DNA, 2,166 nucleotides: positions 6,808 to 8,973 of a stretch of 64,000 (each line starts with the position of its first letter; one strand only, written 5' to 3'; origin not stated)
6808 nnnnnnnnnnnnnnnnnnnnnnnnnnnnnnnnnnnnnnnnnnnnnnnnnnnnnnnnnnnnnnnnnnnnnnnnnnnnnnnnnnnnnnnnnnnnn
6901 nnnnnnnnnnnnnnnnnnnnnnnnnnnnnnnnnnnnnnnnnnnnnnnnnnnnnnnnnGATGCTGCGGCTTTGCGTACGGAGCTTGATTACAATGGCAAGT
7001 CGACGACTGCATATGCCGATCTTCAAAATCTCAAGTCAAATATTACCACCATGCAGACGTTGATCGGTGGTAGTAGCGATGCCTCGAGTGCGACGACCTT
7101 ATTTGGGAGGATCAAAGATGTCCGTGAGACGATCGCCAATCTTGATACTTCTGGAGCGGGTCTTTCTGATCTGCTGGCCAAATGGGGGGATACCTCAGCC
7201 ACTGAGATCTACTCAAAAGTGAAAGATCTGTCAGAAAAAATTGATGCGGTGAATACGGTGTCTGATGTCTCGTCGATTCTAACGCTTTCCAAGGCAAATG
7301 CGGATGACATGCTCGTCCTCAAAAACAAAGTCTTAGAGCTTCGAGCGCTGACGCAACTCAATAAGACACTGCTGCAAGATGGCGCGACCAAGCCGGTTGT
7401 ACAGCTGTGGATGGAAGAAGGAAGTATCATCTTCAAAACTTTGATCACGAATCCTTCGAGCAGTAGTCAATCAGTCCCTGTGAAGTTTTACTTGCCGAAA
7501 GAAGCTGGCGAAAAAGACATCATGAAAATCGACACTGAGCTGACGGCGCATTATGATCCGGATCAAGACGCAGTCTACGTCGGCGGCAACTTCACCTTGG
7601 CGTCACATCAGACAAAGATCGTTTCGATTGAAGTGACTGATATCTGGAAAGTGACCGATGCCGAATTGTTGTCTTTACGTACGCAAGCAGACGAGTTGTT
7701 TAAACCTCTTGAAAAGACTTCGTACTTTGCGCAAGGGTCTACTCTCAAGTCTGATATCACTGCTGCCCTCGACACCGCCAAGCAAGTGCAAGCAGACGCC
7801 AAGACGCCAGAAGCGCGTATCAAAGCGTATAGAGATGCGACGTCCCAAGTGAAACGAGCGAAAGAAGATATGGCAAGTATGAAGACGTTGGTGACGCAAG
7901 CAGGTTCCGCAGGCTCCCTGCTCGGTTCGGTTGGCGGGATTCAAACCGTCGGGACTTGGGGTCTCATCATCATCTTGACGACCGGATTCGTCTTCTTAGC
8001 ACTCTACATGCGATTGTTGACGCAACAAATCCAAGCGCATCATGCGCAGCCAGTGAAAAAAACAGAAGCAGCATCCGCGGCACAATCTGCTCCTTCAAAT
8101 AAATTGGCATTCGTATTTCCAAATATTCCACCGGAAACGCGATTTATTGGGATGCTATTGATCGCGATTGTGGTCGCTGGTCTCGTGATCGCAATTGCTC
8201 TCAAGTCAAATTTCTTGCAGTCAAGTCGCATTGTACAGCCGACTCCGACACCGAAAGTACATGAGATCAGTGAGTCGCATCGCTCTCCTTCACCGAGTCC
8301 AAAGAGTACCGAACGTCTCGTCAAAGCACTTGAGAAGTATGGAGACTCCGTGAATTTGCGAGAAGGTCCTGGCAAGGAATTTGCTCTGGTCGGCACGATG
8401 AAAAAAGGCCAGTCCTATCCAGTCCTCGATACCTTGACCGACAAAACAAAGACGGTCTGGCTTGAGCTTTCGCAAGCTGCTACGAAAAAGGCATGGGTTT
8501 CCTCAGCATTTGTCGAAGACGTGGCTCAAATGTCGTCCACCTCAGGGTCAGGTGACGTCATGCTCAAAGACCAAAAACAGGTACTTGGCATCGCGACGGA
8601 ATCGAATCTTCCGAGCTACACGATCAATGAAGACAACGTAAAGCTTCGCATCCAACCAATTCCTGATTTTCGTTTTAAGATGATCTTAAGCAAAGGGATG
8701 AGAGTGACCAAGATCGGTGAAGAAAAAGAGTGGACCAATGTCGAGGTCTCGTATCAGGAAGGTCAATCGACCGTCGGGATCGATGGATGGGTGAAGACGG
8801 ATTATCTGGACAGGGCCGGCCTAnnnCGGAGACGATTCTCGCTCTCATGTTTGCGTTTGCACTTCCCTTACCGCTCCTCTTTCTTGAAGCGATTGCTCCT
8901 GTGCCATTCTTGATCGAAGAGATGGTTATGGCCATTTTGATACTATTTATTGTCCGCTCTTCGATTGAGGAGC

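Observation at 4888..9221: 1312-aa surface giant with three ~160-180-aa Cys-pair repeats, poly-Gly hinge and tandem SH3b, coupled to a small membrane protein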

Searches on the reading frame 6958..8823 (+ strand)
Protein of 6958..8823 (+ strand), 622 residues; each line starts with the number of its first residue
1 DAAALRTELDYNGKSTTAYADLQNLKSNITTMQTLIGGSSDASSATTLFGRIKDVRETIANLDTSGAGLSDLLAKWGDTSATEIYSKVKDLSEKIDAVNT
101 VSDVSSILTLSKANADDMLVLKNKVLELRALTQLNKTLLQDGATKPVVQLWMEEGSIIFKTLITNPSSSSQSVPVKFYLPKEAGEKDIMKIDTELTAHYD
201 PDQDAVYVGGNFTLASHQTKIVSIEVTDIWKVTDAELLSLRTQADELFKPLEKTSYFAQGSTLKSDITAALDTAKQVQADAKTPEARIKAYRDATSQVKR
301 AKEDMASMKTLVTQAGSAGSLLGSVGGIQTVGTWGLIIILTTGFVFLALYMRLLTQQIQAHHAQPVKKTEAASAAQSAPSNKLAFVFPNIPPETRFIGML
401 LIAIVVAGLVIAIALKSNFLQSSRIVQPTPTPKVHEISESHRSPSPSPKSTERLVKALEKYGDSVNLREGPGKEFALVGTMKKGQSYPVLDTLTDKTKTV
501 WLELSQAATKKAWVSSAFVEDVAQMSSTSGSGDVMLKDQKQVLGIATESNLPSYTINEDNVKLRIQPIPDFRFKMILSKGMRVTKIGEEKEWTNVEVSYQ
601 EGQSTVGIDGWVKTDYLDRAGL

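Call 41: find_related_loci(query=A1, collection=genome_contigs, flank=6000)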
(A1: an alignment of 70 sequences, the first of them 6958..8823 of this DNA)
Query A1 (622 aa) in genome_contigs; peptide patterns used: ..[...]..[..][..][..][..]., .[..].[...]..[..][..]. (x = any residue, [..] = any of these).
147 stretches matched a pattern; 98 encode a relative of the query (tblastn E <= 1e-3); the best 80 are kept; 80 distinct loci.
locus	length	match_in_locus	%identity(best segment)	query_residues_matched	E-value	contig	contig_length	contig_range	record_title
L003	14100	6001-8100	46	2-521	6e-138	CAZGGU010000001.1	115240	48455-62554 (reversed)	MAG TPA_asm: uncultured Gammaproteobacteria bacterium isolate SRP292972_co1_102 genome assembly, contig: NODE_176_length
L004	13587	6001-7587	59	2-354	2e-121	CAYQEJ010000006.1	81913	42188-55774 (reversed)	MAG TPA_asm: uncultured Gammaproteobacteria bacterium isolate SRP278252_co2_88 genome assembly, contig: NODE_413_length_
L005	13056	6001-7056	54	2-352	5e-116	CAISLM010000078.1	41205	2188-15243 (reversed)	Candidatus Collierbacteria bacterium isolate AM-lipid-02-D9_bin-0599 genome assembly, contig: bin-0599:78/98, whole geno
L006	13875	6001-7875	37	4-620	1e-114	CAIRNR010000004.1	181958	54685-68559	uncultured candidate division WWE3 bacterium isolate AM-2014_bin-1800 genome assembly, contig: bin-1800:4/8, whole genom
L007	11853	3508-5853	37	2-478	4e-105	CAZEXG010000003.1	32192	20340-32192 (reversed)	MAG TPA_asm: uncultured Gammaproteobacteria bacterium isolate SRP278252_co2_757 genome assembly, contig: NODE_2699_lengt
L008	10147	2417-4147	43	1-388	6e-105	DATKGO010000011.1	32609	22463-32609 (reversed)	MAG TPA_asm: Patescibacteria group bacterium isolate SMAG_U14553 k141_171572, whole genome shotgun sequence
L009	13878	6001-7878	34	2-619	4e-104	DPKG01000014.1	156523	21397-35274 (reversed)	MAG TPA_asm: Candidatus Shapirobacteria bacterium isolate UBA12405 contig_513, whole genome shotgun sequence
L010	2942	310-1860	38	14-521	7e-107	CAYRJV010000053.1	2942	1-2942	MAG TPA_asm: uncultured Candidatus Saccharibacteria bacterium isolate SRP098346_co1_407 genome assembly, contig: NODE_57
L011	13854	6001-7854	34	2-619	3e-100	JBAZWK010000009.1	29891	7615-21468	MAG: Candidatus Shapirobacteria bacterium isolate SO_2017_GW1_30 NODE_6541_length_29891_cov_1.080534_OW334_2017, whole g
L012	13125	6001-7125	50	2-382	5e-116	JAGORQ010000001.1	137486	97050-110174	Candidatus Shapirobacteria bacterium isolate Gw_Eff_bin_278 Gw_Eff_123_length_137486_cov_4.907920, whole genome shotgun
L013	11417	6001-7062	44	2-354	1e-96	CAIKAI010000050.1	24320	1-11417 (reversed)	Candidatus Shapirobacteria bacterium isolate AlinenLipids_bin-9586 genome assembly, contig: bin-9586:050/184, whole geno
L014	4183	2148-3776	38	13-544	1e-96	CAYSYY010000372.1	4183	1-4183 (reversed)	MAG TPA_asm: uncultured Gemmatimonadota bacterium isolate SRP214966_co2_341 genome assembly, contig: NODE_45232_length_4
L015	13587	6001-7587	36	3-519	2e-95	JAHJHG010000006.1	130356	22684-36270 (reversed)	MAG: Patescibacteria group bacterium isolate Modern_marine_planktonic.mb.16 Modern_marine_plan.mb.16_k141_637591, whole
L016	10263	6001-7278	41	5-432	1e-93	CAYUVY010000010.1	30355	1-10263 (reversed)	MAG TPA_asm: uncultured Gammaproteobacteria bacterium isolate SRP298887_co1_124 genome assembly, contig: NODE_1227_lengt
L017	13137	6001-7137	42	3-376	7e-92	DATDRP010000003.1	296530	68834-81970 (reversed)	MAG TPA_asm: Patescibacteria group bacterium isolate SMAG_U7980 k141_61327, whole genome shotgun sequence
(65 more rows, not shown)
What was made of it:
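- All genomes belong to related lineages (call 41).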

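Call 45: predict_structure(alignment_id=A1)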
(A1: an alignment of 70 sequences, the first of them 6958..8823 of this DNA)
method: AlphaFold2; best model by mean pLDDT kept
length: 622 residues; sequences in the alignment: 70
mean_pLDDT: 83.7   pTM: 0.54
mean pLDDT of the five models: 83.7, 82.6, 82.6, 82.6, 82.4
residues with pLDDT >= 90: 404; 70-90: 85; 50-70: 42; < 50: 91
segments of 3 or more residues with pLDDT < 50: 325-330, 362-389, 420-449, 525-549
pLDDT, mean of each block of 10 residues (from residue 1): 59 70 89 94 96 96 96 94 95 94 91 90 96 96 93 93 97 97 97 98 97 97 97 97 98 96 98 97 95 98 98 86 48 75 90 78 45 41 44 71 85 68 39 37 41 89 94 96 94 94 90 96 52 38 43 93 96 96 96 95 89 95 56
secondary structure, 60 per line:
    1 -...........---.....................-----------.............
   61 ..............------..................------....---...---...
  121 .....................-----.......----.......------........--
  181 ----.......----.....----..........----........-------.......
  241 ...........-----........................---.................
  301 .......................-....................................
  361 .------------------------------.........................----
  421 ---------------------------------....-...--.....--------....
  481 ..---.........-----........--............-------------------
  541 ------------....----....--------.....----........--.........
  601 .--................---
elements in order: H2-12 H16-36 H48-74 H81-98 H105-108 H118-141 E147-153 E158-164 E171-178 E188-191 E196-200 E205-214 E219-226 H234-251 H257-280 H284-323 H325-361 H392-416 E454-457 E464-468 E477-482 E486-494 E500-507 E510-515 E519-521 E553-556 E561-564 E573-577 E582-589 E592-601 E604-613 E617-619
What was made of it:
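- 7228..7962 (+): Constant juxtamembrane module, aa 781-1025: helices, a seven-strand beta-sandwich (aa 837-916, nt 7396-7635), then helices. AlphaFold pLDDT above 90 (call 45).
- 8317..8520 (+): SH3b domain 1, aa 1144-1211. AlphaFold beta-barrel with pLDDT above 90 (call 45).
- On Bacterial SH3 (SH3b, Pfam PF08239): pLDDT above 90 (call 45).
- AlphaFold of aa 691-1312 gives mean pLDDT 83.7, with the constant module and both SH3b domains above 90 (call 45).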

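Call 48: fold_search(model_id=the predicted structure, library=pdb)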
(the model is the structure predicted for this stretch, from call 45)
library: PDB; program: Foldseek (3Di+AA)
matches with E <= 10: 966; with E <= 0.001: 11
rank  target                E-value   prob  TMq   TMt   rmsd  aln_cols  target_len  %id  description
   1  9a7d_A                2.2e-09  1.00  0.11  0.13  20.1       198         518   20  Integrative model of YRVJ-YACD by crosslinking MS and deep learning (released 2024-09-18)
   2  3npf_B                3.1e-05  1.00  0.09  0.19  17.1       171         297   12  Crystal structure of a putative dipeptidyl-peptidase VI (BACOVA_00612) from Bacteroides ovatus at 1.72 A resolution (released 2010-07-28)
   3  4krt_B                6.1e-05  1.00  0.10  0.17  14.2       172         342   11  X-ray structure of endolysin from clostridium perfringens phage phiSM101 (released 2014-04-02)
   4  4r0k_B                6.8e-05  1.00  0.10  0.20  17.2       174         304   11  Crystal structure of a putative dipeptidyl-peptidase VI (BT_1314) from Bacteroides thetaiotaomicron VPI-5482 at 1.75 A (released 2014-08-20)
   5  4r0k_A                8.0e-05  1.00  0.10  0.20  17.1       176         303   11  Crystal structure of a putative dipeptidyl-peptidase VI (BT_1314) from Bacteroides thetaiotaomicron VPI-5482 at 1.75 A (released 2014-08-20)
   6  3npf_A                1.2e-04  1.00  0.10  0.19  17.2       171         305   12  Crystal structure of a putative dipeptidyl-peptidase VI (BACOVA_00612) from Bacteroides ovatus at 1.72 A resolution (released 2010-07-28)
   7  4krt_A                4.1e-04  1.00  0.10  0.18  14.7       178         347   11  X-ray structure of endolysin from clostridium perfringens phage phiSM101 (released 2014-04-02)
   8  3pvq_A                4.8e-04  1.00  0.10  0.19  17.6       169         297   11  Crystal structure of a putative dipeptidyl-peptidase VI (BT_1314) from BACTEROIDES THETAIOTAOMICRON VPI-5482 at 2.10 A (released 2011-02-02)
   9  6biq_B                5.0e-04  1.00  0.10  0.23  12.0       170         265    8  Structure of NlpC2 from Trichomonas vaginalis (released 2018-11-07)
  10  6ilu_A                6.6e-04  1.00  0.11  0.42  11.9       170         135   12  Endolysin LysPBC5 CBD (released 2019-07-31)
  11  6biq_A                6.9e-04  1.00  0.10  0.23  11.8       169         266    8  Structure of NlpC2 from Trichomonas vaginalis (released 2018-11-07)
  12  6bim                  1.9e-03  1.00  0.10  0.21  13.2       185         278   10  Structure of NlpC1 from Trichomonas vaginalis (released 2018-11-07)
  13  2krs_MODEL_1_A        3.8e-03  1.00  0.10  0.73   6.4        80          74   18  Solution NMR structure of SH3 domain from CPF_0587 (fragment 415-479) from Clostridium perfringens. Northeast  (released 2010-01-26)
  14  3k8l_A                4.0e-03  0.77  0.08  0.08  12.8       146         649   13  Crystal structure of SusG-D498N mutant with maltoheptaose (released 2010-03-02)
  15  5a2a                  6.4e-03  0.93  0.08  0.11  10.7       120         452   14  Crystal Structure of Anoxybacillus Alpha-amylase Provides Insights into a New Glycosyl Hydrolase Subclass (released 2016-03-30)
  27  3h41                  1.9e-02  0.95  0.09  0.17  17.5       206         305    9  CRYSTAL STRUCTURE OF A NLPC/P60 FAMILY PROTEIN (BCE_2878) FROM BACILLUS CEREUS ATCC 10987 AT 1.79 A RESOLUTION (released 2009-05-05)
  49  9ovi_A                4.5e-02  1.00  0.09  0.75   2.3        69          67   20  Crystal Structure of SH3-like_bac-type domain (79-145) of Conserved domain protein GBAA_2967 from Bacillus anthracis A (released 2025-06-11)
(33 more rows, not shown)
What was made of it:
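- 8614..8814 (+): SH3b domain 2, aa 1243-1309. Foldseek matches to tandem SH3b proteins: 9a7d E 2e-9, 3npf, 4krt, 6ilu (call 48).
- On Bacterial SH3 (SH3b, Pfam PF08239): Foldseek: 9a7d E 2e-9, 2krs TM 0.73, 9ovi TM 0.75 with rmsd 2.3 (call 48).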

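Call 72: fold_search(model_id=the predicted structure, library=viral)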
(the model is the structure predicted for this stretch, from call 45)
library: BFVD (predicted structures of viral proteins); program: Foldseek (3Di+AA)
matches with E <= 10: 709; with E <= 0.001: 15
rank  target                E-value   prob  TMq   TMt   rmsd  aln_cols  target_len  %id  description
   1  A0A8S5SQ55            4.0e-07  1.00  0.11  0.26  37.1       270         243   15  MurNAc-LAA [Siphoviridae sp. ctqSm5]
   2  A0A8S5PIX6            7.2e-06  1.00  0.09  0.11  15.4       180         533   15  PlyB like endolysin [Siphoviridae sp. ctL0q1]
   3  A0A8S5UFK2            1.2e-05  1.00  0.11  0.09  31.8       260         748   13  Lysin-wall binding, endolysin, PBC5, SH3b [Myoviridae sp. ctcyQ27]
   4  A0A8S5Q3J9            4.3e-05  1.00  0.11  0.21  14.9       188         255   18  N-acetylmuramoyl-L-alanine amidase [Siphoviridae sp. ctLqe90]
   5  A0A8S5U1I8            5.1e-05  1.00  0.09  0.19  14.8       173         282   14  CHAP domain protein [Siphoviridae sp. ctt8434]
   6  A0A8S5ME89            5.4e-05  1.00  0.11  0.26  15.9       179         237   15  Peptidoglycan endopeptidase [Siphoviridae sp. ctS1E53]
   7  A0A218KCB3            6.3e-05  1.00  0.10  0.13  53.1       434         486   11  SH3b domain-containing protein [Bacillus phage PBC2]
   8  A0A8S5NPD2            6.6e-05  1.00  0.12  0.12  15.1       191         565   16  PlyB like endolysin [Siphoviridae sp. ctGMq5]
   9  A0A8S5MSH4            9.6e-05  1.00  0.12  0.20  15.5       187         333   13  PlyB like endolysin [Siphoviridae sp. ctouo22]
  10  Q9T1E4                1.4e-04  1.00  0.11  0.09  24.8       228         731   10  (no name in the UniProt tables at hand)
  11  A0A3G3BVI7            2.5e-04  1.00  0.10  0.13  14.2       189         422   15  N-acetylmuramoyl-L-alanine amidase [Bacillus phage vB_BcoS-136]
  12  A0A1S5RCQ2            3.1e-04  1.00  0.10  0.12  12.0       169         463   12  lysozyme [Lactobacillus phage P1]
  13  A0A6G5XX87            3.1e-04  0.44  0.10  0.06  60.2       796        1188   10  (no name in the UniProt tables at hand)
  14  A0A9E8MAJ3            3.4e-04  1.00  0.10  0.26  19.9       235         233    9  (no name in the UniProt tables at hand)
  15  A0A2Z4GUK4            4.2e-04  1.00  0.11  0.76   2.2        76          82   24  (no name in the UniProt tables at hand)
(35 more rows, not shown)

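Call 87: find_related_loci(query=A1, collection=viral_contigs, flank=3000)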
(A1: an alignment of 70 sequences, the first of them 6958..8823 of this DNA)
Query A1 (622 aa) in viral_contigs; peptide patterns used: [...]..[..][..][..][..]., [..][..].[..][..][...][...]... (x = any residue, [..] = any of these).
167 stretches matched a pattern, but none encodes a relative of the query by tblastn (E <= 1e-3).
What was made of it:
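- Tried and rejected: No relative exists in IMG/VR (call 87).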

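Call 90: search_protein_representatives(alignment_id=A1)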
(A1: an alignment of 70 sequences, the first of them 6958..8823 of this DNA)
Query: 70 sequences, 980 profile positions. Proteins with E-value up to 0.001 (for the whole library): 16337; up to 1e-10: 4177; up to 1e-30: 770. The best 150 are listed.
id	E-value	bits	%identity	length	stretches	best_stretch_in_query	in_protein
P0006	0.0e+00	1669.4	-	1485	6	275-902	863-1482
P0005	0.0e+00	1389.4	-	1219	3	123-922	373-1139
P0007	0.0e+00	1353.6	-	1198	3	275-907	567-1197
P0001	0.0e+00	1303.0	-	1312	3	274-904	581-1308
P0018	0.0e+00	1289.0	-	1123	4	276-909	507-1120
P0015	0.0e+00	1277.5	-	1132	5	275-904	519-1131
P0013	0.0e+00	1276.3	-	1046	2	273-903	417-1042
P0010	0.0e+00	1264.7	-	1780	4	221-904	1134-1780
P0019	0.0e+00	1253.5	-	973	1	9-907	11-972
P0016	0.0e+00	1246.1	-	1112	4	145-905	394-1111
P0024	0.0e+00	1100.6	-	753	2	393-905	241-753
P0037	0.0e+00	1097.4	-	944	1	3-978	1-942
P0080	0.0e+00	1089.8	-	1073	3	445-903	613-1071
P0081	0.0e+00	1086.1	-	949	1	9-978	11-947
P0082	0.0e+00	1083.1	-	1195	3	283-911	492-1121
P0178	1.0e-201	688.9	-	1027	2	127-909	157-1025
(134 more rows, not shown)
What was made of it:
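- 4888..8826 (+): Giant surface protein, 1312 aa plus stop. About 770 clusters at 50% identity with E <= 1e-30 (call 90).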
